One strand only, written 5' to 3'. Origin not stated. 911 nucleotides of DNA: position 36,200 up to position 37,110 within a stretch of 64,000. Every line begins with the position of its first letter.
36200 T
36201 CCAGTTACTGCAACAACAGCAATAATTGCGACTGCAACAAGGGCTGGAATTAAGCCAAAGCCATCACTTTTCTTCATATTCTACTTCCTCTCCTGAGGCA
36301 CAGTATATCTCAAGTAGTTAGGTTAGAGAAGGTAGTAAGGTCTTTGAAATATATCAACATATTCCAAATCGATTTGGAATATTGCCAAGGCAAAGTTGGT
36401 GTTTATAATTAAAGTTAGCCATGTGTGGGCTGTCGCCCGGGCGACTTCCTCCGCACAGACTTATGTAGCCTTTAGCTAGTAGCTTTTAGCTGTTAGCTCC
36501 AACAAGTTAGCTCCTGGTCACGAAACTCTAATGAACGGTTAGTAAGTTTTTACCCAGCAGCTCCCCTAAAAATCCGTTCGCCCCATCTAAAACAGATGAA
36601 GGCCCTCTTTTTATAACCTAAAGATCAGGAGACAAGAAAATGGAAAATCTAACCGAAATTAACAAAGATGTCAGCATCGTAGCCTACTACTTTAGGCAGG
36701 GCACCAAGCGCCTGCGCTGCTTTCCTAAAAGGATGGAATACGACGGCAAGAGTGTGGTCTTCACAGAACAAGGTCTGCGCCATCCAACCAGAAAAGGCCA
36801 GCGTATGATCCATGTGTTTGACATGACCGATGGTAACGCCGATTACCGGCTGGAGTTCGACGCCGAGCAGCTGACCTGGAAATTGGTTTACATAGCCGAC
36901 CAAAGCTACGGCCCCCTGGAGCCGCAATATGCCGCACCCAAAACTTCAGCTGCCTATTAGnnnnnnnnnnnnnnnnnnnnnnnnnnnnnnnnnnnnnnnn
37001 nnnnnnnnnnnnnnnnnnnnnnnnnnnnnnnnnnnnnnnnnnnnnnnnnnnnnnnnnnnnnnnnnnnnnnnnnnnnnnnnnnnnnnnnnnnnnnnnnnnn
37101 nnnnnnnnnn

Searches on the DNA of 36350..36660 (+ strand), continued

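Call 61: search_with_rna_model(model_id=R1, sources=[L020, L021, L022, L023, L104, L105, L106, L107, L108, L109, L110, L111, L112, L113, L114, L115, L116, L117, L118, L119, L120, L121, L122, L123, L124, L125, L126, L127, L128, L129, L130, L131, L132, L133, L134, L135, L136, L137, L138, L139, L140, L141, L142, L143], max_evalue=1, make_alignment=true)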
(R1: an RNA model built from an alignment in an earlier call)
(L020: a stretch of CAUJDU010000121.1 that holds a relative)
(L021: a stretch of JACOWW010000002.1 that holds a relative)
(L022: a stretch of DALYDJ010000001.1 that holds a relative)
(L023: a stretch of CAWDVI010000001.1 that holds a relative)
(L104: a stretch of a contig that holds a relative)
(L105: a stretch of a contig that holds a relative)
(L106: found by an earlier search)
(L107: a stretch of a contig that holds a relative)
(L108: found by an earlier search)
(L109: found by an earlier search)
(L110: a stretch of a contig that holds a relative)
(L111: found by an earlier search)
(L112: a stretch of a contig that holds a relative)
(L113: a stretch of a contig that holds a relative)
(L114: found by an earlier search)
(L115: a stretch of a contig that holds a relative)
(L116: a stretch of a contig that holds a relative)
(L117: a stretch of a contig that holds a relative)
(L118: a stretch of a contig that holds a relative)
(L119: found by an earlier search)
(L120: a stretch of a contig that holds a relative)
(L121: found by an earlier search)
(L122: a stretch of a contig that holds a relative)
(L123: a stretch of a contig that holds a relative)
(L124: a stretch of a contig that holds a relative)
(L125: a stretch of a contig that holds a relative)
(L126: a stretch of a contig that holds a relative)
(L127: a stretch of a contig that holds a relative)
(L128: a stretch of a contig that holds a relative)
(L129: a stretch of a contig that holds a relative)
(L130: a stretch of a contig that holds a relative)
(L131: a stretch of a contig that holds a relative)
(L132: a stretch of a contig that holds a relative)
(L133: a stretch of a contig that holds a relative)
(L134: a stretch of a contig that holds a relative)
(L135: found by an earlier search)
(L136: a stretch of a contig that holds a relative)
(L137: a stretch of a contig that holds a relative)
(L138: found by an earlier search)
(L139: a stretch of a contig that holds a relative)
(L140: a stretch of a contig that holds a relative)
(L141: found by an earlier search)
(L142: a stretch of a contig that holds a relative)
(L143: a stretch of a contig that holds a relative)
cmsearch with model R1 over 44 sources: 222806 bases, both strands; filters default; matches with E-value up to 1: 34.
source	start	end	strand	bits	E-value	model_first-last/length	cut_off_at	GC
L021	3380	3487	+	92.1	4.5e-18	1-112/112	no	0.45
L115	598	707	+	85.8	1.2e-16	1-112/112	no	0.43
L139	1272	1380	+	84.1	2.8e-16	1-112/112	no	0.42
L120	1164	1278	+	82.3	7.2e-16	1-112/112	no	0.42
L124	5459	5567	+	82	8.6e-16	1-112/112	no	0.42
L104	1862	1971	+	80.5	1.9e-15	1-112/112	no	0.41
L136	2605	2713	+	75.7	2.3e-14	1-112/112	no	0.42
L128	8458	8568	+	74.8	3.6e-14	1-112/112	no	0.42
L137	833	931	+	74.1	5.3e-14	1-112/112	no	0.41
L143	2373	2485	-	73.7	6.5e-14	1-112/112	no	0.49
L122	412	522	-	72.3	1.3e-13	1-112/112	no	0.52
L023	305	410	+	72.1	1.5e-13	1-112/112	no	0.48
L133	292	402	+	67.6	1.5e-12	1-112/112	no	0.43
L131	1966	2072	+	55.5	8.5e-10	1-112/112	no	0.36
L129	813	929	+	49.6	1.9e-08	1-112/112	no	0.44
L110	3857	3969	+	47.4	5.7e-08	1-112/112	no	0.33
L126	7065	7175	-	43.9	3.7e-07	1-112/112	no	0.45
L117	1293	1393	+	43.8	3.9e-07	1-112/112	no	0.44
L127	352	490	-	40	2.8e-06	1-112/112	no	0.42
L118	3515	3631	+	38.4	6.4e-06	1-112/112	no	0.39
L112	555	674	+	36.8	1.5e-05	1-112/112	no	0.47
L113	838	945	+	32.9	0.00011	1-112/112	no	0.5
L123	1969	2067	+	25.6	0.0051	1-112/112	no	0.46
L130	916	1029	+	25.1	0.0067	1-112/112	no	0.38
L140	1599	1712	+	24.7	0.0082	1-112/112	no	0.42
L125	6309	6416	-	23.6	0.014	1-112/112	no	0.48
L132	10150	10261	+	22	0.032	1-112/112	no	0.37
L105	2239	2344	+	21.9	0.035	1-112/112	no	0.4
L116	110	217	+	20.2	0.084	1-112/112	no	0.5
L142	343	450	-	20.2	0.084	1-112/112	no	0.35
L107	1250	1348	-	18.2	0.24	1-112/112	no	0.55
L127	5467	5586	+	17.5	0.34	1-112/112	no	0.39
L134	531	606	-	17.1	0.42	1-112/112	no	0.46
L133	4154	4237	+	16.4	0.62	1-112/112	no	0.51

Alignment A5: 34 matches aligned to the model, 170 columns, each read 5' to 3' on its own strand. Consensus structure (alignment columns), stored with it:
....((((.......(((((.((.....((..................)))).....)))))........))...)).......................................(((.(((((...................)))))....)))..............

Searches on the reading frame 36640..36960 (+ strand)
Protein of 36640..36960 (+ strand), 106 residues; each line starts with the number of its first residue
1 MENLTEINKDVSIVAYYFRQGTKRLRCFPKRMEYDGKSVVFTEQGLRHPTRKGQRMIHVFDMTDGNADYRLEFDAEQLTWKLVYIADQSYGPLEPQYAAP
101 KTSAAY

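Call 6: search_protein_families(library=pfam, proteins=[window:36640-36960:+], max_evalue=0.01)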
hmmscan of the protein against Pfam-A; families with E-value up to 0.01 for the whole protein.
window:36640-36960:+ (106 aa): 0 families

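Call 36: search_protein_families(library=pfam, proteins=[window:36640-36957:+], max_evalue=10)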
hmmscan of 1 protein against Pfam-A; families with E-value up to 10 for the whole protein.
window:36640-36957:+ (106 aa): 1 family
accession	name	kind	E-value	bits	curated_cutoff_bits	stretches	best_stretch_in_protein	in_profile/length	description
PF06369.18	Anemone_cytotox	-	0.23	11.5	25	1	12-67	44-97/176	Sea anemone cytotoxic protein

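Call 37: search_protein_families(library=ncbifam, proteins=[window:36640-36957:+], max_evalue=1)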
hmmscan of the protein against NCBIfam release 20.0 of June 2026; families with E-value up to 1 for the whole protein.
window:36640-36957:+ (106 aa): 1 family
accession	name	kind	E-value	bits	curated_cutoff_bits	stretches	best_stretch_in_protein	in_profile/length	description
NF003332.0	PRK04342.1-1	equivalog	0.047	12.7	538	1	27-80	133-184/363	DNA topoisomerase IV subunit A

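Call 40: find_homologous_proteins(query=window:36640-36957:+, max_evalue=0.001)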
Query window:36640-36957:+ (106 aa): 856 proteins with E <= 0.001 among 859 candidates; the best 120 are listed.
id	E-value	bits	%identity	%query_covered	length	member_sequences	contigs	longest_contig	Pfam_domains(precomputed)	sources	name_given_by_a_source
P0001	3.5e-66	238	100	100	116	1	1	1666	-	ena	-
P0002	1.3e-55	204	84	100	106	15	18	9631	-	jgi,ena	-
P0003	5.6e-55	202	84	99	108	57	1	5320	-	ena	-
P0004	1.8e-54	200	83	100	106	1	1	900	-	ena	-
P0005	8.6e-54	198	82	99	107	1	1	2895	-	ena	-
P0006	5.9e-53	195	81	99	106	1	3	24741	-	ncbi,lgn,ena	ncbi:MAG: hypothetical protein AAB541_00275 [Patescibacteria group bacterium]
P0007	6.0e-53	195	79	98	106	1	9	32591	-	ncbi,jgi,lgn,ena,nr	ncbi:hypothetical protein A3F65_01335 [Candidatus Saccharibacteria bacterium RIFCSPHIGHO2_12_FULL_47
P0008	2.9e-52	193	81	97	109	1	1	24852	-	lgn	-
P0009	6.6e-52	192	78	99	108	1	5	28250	-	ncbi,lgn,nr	ncbi:hypothetical protein HYW36_01745 [Candidatus Saccharibacteria bacterium]|nr:hypothetical protei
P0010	2.9e-51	190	76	99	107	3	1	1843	-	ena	-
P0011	3.1e-51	190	78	100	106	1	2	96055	-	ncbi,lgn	-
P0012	3.8e-51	189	75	100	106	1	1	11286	-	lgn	-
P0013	8.6e-51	188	78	99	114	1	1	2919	-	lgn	-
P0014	1.0e-50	188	78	99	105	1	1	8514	-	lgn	-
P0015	1.3e-50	188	77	99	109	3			-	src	-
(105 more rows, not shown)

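Call 58: predict_structure(alignment_id=A4)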
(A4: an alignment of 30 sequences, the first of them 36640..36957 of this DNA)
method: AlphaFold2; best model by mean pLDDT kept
length: 106 residues; sequences in the alignment: 30
mean_pLDDT: 73.2   pTM: 0.63
mean pLDDT of the five models: 73.2, 68.6, 68.0, 66.9, 65.0
residues with pLDDT >= 90: 12; 70-90: 61; 50-70: 13; < 50: 20
segments of 3 or more residues with pLDDT < 50: 1-4, 90-96, 98-106
pLDDT, mean of each block of 10 residues (from residue 1): 56 81 75 89 79 81 88 87 73 43 39
secondary structure, 60 per line:
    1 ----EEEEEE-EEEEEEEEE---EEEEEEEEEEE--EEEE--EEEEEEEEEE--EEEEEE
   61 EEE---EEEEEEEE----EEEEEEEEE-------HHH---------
elements in order: E5-10 E12-20 E24-34 E37-40 E43-52 E55-63 E67-74 E79-87

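Call 62: fold_search(model_id=the predicted structure, library=pdb)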
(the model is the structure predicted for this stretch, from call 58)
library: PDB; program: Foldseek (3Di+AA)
matches with E <= 10: 756; with E <= 0.001: 0
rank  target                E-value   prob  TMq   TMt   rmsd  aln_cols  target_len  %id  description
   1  5kkx_A                1.7e-01  0.66  0.31  0.16  10.5        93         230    9  Crystal structure of a TbpB C-lobe mutant from Neisseria meningitidis M982 (released 2017-07-19)
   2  1ms0_A                1.8e-01  0.75  0.35  0.08   8.9        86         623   17  Monoclinic form of Trypanosoma cruzi trans-sialidase, in complex with 3-deoxy-2,3-dehydro-N-acetylneuraminic acid (DAN (released 2003-03-25)
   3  4o4u_A                1.9e-01  0.44  0.26  0.07  10.0        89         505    6  Crystal structure of the vaccine antigen Transferrin Binding Protein B (TbpB) mutant Trp-176-Ala from Haemophilus para (released 2015-01-14)
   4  3ve1_C                2.1e-01  0.54  0.27  0.07  10.4        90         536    7  The 2.9 angstrom crystal structure of Transferrin binding protein B (TbpB) from serogroup B M982 Neisseria meningitidi (released 2012-02-22)
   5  8sub_P                2.2e-01  0.41  0.26  0.07  10.9        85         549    8  E. coli SIR2-HerA complex (dodecamer SIR2 pentamer HerA) (released 2023-12-27)
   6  9yz4_B                3.3e-01  0.33  0.25  0.07  10.1        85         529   10  Neisseria gonorrhoeae Transferrin Binding Protein A in complex with Transferrin Binding Protein B and transferrin (iro (released 2026-03-04)
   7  3v8u_A                3.3e-01  0.25  0.24  0.06  10.1        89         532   11  The crystal structure of transferrin binding protein B (TbpB) from Neisseria meningitidis serogroup B (released 2012-02-15)
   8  4gzv_H                3.3e-01  0.13  0.22  0.19  14.2       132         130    9  Crystal structure of a lipocalin family protein (BACOVA_00364) from Bacteroides ovatus ATCC 8483 at 1.95 A resolution (released 2012-11-07)
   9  2v7y                  3.5e-01  0.30  0.31  0.08  14.3       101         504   13  Crystal structure of the molecular chaperone DnaK from Geobacillus kaustophilus HTA426 in post-ATP hydrolysis state (released 2008-04-08)
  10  7dze_A                3.5e-01  0.20  0.23  0.20  14.2        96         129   12  Fabp ground state captured by XFELs (released 2022-07-27)
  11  5kkx_B                3.7e-01  0.54  0.31  0.16   9.6        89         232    8  Crystal structure of a TbpB C-lobe mutant from Neisseria meningitidis M982 (released 2017-07-19)
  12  3h0x                  4.1e-01  0.28  0.28  0.20  13.4        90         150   11  Crystal structure of peptide-binding domain of Kar2 protein from Saccharomyces cerevisiae (released 2009-04-21)
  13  4f01_B                4.1e-01  0.28  0.31  0.15  12.2        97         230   16  Crystal structure of an artificial dimeric DnaK complex (released 2013-04-17)
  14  4o3w_B                4.4e-01  0.47  0.31  0.07   9.6        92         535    4  Crystal structure of the vaccine antigen Transferrin Binding Protein B (TbpB) mutant Tyr-63-Ala from Actinobacillus su (released 2015-01-14)
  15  8suw_P                4.4e-01  0.23  0.26  0.08  10.8        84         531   14  E. coli SIR2-HerA complex (dodecamer SIR2 bound 4 protomers of HerA) (released 2024-03-27)
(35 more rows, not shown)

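Call 81: search_protein_representatives(alignment_id=A4)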
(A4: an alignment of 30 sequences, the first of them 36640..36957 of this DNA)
Query: 30 sequences, 104 profile positions. Proteins with E-value up to 0.001 (for the whole library): 245; up to 1e-10: 73; up to 1e-30: 2. The best 150 are listed.
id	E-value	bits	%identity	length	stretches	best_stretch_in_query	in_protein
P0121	3.5e-47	174.6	-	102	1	1-92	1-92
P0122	9.2e-32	125.0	-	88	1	1-67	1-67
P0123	5.6e-30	119.3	-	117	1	1-89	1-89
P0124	4.1e-29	116.5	-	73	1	32-97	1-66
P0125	4.1e-27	110.1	-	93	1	3-89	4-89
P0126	4.7e-25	103.4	-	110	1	3-86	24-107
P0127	9.2e-25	102.5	-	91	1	1-89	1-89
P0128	1.9e-24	101.5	-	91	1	1-87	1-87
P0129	4.6e-24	100.3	-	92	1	1-88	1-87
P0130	7.8e-24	99.5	-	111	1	1-91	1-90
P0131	8.0e-24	99.5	-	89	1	4-85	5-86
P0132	4.3e-23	97.1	-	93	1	1-87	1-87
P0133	1.4e-22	95.5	-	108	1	1-89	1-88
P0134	3.7e-22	94.1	-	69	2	54-91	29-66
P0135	3.9e-22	94.1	-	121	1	5-91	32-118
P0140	9.4e-19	83.2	-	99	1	29-85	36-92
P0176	4.0e-13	65.1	-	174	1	3-88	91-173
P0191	5.1e-11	58.4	-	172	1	4-65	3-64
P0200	2.3e-10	56.2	-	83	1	5-86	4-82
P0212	1.8e-09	53.4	-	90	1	4-89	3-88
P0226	1.3e-08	50.6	-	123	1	11-88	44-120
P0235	4.5e-08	48.9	-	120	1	5-88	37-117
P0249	1.6e-07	47.1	-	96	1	5-94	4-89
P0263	8.6e-07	44.8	-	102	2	21-83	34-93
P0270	1.7e-06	43.8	-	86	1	18-87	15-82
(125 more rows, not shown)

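Call 82: search_protein_families(library=pfam, proteins=[P0140, P0176, P0191, P0200, P0212, P0226, P0235, P0249, P0263, P0270], max_evalue=1)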
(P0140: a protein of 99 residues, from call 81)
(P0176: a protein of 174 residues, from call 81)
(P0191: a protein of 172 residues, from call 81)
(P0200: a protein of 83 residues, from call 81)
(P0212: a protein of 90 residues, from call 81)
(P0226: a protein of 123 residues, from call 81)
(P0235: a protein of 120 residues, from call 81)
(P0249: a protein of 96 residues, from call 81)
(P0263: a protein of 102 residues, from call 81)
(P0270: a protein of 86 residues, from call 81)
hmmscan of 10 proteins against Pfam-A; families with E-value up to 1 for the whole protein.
P0140 (99 aa): 0 families

P0176 (174 aa): 1 family
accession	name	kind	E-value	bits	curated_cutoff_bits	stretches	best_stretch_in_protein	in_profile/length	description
PF04945.19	YHS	-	0.037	14.5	30.3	1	110-126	10-27/47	YHS domain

P0191 (172 aa): 4 families
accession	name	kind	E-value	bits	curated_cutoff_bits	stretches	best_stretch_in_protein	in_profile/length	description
PF00891.24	Methyltransf_2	-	2.7e-08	33.8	22.3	1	71-152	129-209/210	O-methyltransferase domain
PF13489.12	Methyltransf_23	-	4.4e-06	27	27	1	57-153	69-160/164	Methyltransferase domain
PF08242.18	Methyltransf_12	-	0.048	14.8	30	1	57-104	52-98/98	Methyltransferase domain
PF20922.3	Anamorsin_N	-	0.062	13.5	27.1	1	68-114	50-95/163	Anamorsin, N-terminal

P0200 (83 aa): 0 families

P0212 (90 aa): 0 families

P0226 (123 aa): 1 family
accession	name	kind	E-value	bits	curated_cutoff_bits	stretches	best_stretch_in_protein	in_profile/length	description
PF20114.4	DUF6504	-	0.014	16.1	24.2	1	57-88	23-55/103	Domain of unknown function (DUF6504)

P0235 (120 aa): 0 families

P0249 (96 aa): 0 families

P0263 (102 aa): 1 family
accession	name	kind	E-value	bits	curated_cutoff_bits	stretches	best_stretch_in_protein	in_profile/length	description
PF21078.2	GDH_HM3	-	0.17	12.5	24.6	1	31-74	18-62/66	Glutamate dehydrogenase, helical motif 3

P0270 (86 aa): 2 families
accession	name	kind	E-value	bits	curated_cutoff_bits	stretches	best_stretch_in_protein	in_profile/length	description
PF20114.4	DUF6504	-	0.0026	18.4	24.2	1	3-46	4-49/103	Domain of unknown function (DUF6504)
PF08801.17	Nucleoporin_N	-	0.31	10.2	23.7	1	13-48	219-254/430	Nup133 N terminal like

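Call 83: find_homologous_proteins(query=P0270, max_evalue=0.001)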
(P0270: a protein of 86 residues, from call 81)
Query P0270 (86 aa): 1 proteins with E <= 0.001 among 1 candidates.
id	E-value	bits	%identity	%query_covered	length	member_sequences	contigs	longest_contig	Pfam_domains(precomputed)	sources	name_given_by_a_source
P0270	2.5e-52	192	100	100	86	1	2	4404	-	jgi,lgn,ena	-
